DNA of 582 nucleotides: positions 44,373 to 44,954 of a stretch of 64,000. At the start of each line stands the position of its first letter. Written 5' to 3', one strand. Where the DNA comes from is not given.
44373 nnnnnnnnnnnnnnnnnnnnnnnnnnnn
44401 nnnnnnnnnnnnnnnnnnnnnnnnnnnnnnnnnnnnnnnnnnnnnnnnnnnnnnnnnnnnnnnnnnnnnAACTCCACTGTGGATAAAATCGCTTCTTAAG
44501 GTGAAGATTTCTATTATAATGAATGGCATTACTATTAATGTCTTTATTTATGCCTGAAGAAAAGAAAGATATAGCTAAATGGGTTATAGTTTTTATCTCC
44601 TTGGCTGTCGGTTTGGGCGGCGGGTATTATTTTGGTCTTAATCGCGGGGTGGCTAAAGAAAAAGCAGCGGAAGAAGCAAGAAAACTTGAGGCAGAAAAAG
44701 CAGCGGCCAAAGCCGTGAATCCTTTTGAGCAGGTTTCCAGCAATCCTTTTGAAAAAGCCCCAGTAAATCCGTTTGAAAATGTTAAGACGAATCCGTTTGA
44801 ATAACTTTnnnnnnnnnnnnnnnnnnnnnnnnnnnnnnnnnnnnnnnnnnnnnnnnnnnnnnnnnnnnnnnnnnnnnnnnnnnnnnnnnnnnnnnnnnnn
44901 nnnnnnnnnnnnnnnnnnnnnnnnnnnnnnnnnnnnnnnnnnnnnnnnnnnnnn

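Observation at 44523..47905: Secreted module: NPFE-repeat mini-protein, about 9x tandem 4-Cys repeat protein, membrane-anchored S1 protease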

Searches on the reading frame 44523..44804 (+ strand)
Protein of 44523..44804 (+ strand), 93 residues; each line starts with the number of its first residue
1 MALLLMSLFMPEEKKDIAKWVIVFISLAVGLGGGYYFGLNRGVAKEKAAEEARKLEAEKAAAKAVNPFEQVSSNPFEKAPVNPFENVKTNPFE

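Call 4: search_protein_families(library=pfam, proteins=[window:44523-44804:+], max_evalue=0.1)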
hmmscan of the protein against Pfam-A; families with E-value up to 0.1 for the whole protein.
window:44523-44804:+ (93 aa): 1 family
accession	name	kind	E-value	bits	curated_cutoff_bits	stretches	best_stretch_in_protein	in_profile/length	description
PF16601.10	NPF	-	0.0012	19.8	27.6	1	54-93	127-171/187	Rabosyn-5 repeating NPF sequence-motif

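Call 8: search_protein_families(library=ncbifam, proteins=[window:44523-44804:+], max_evalue=0.1)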
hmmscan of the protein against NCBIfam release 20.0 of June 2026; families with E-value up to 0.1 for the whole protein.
window:44523-44804:+ (93 aa): 1 family
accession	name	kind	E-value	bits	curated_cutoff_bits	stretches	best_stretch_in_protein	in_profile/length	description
NF004285.1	PRK05696.1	equivalog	0.032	14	179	1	13-63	16-66/171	flagellar basal body-associated protein FliL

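Call 64: find_homologous_proteins(query=A4, max_evalue=0.001)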
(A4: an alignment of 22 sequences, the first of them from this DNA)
Query A4 (22 sequences) (84 aa, profile of the alignment): 25 proteins with E <= 0.001 among 8000 candidates.
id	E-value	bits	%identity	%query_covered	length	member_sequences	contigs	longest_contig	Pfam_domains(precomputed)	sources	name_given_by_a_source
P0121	5.9e-28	115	75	65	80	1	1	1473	-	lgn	-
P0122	1.4e-27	114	65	95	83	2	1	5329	-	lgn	-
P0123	2.0e-27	113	71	92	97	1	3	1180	-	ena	-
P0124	1.1e-25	108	100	100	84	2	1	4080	-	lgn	-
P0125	3.1e-25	106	61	100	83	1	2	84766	-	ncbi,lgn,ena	-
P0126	1.2e-24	104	65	62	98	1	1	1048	-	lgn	-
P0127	5.4e-24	102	56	100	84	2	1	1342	-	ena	-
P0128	1.1e-23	101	59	98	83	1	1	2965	-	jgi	jgi:hypothetical protein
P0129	3.6e-23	99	59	88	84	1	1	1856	-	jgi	jgi:uncharacterized protein HemX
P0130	3.4e-20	90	31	100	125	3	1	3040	-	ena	-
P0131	7.9e-19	86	29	96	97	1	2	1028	-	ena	-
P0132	1.0e-18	85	44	85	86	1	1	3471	-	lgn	-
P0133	1.3e-17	82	41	90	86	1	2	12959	-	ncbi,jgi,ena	-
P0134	3.4e-17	80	39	77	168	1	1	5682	-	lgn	-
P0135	6.5e-17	79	42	92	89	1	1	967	-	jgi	jgi:flagellar basal body-associated protein FliL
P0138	4.5e-16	77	40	87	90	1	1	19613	-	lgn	-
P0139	9.6e-16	76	40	99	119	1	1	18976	-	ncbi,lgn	-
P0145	8.3e-5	41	36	86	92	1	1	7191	-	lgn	-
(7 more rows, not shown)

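Call 65: find_encoding_contigs(protein=P0138, flank=4000, max_places=1)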
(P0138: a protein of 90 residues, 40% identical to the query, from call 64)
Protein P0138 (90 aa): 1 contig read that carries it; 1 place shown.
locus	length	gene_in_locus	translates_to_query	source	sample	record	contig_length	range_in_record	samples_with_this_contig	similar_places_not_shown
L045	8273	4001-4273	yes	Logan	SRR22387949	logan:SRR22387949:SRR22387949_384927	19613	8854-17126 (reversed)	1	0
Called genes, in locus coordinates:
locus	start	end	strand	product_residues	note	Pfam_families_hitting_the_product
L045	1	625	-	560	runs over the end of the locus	PF02366:PMT, PF13231:PMT_2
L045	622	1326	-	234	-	PF00535:Glycos_transf_2, PF13641:Glyco_tranf_2_3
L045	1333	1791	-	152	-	PF10648:Gmad2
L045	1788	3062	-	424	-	PF22807:TrAA12, PF23500:DUF7133 (weak), PF07995:GSDH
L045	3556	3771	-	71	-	-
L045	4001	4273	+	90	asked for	-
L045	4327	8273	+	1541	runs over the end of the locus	-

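Call 66: find_encoding_contigs(protein=P0139, flank=4000, max_places=1)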
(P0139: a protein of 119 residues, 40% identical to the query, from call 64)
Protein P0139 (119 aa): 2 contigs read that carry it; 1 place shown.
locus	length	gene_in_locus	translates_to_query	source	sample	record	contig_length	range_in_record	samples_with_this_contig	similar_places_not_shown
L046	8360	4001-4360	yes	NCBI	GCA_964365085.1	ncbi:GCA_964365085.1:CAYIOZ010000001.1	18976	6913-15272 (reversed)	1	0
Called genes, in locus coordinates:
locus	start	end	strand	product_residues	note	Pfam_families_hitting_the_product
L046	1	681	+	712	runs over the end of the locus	-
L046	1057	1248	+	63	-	-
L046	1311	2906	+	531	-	-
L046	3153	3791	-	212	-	PF02223:Thymidylate_kin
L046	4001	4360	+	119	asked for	-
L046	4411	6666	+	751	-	-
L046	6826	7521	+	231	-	PF00970:FAD_binding_6 (weak), PF00175:NAD_binding_1, PF08030:NAD_binding_6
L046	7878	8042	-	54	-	-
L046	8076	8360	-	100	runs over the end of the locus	-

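Call 67: find_encoding_contigs(protein=P0133, flank=4000, max_places=1)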
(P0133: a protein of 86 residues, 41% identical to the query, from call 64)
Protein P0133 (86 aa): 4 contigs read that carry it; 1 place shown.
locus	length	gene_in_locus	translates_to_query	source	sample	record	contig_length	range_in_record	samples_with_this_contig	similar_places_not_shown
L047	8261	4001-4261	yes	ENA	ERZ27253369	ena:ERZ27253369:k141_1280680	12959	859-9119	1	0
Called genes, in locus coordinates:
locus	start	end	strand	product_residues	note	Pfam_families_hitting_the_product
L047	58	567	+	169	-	-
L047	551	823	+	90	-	-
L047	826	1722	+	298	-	PF00892:EamA (weak), PF06800:Sugar_transport (faint)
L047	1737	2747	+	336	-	PF02449:Glyco_hydro_42 (faint)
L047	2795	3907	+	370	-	PF18911:PKD_4 (faint)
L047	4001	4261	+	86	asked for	-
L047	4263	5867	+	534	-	-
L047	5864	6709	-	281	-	PF00551:Formyl_trans_N, PF02911:Formyl_trans_C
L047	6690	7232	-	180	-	PF01327:Pep_deformylase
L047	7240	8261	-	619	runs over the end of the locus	PF17764:PriA_3primeBD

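Call 68: find_encoding_contigs(protein=P0145, flank=4000, max_places=1)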
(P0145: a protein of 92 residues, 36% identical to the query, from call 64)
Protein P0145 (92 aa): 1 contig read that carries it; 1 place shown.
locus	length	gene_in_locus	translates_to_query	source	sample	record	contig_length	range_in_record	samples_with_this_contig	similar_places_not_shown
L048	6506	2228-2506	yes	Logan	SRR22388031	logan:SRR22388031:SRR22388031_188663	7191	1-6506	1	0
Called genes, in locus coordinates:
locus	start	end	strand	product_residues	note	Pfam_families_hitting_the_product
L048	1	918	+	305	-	?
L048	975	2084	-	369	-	-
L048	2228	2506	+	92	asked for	-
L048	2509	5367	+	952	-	-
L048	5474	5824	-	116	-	PF14325:DUF4383 (weak)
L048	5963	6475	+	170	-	-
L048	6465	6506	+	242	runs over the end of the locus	?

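Call 73: search_protein_families(library=pfam, proteins=[L045:4327-8271:+, L048:2509-5364:+], max_evalue=0.01)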
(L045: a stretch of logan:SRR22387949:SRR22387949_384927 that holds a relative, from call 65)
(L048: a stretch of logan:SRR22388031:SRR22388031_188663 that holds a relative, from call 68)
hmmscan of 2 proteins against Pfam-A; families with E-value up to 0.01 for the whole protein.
L045:4327-8271:+ (1315 aa): 0 families

L048:2509-5364:+ (952 aa): 0 families
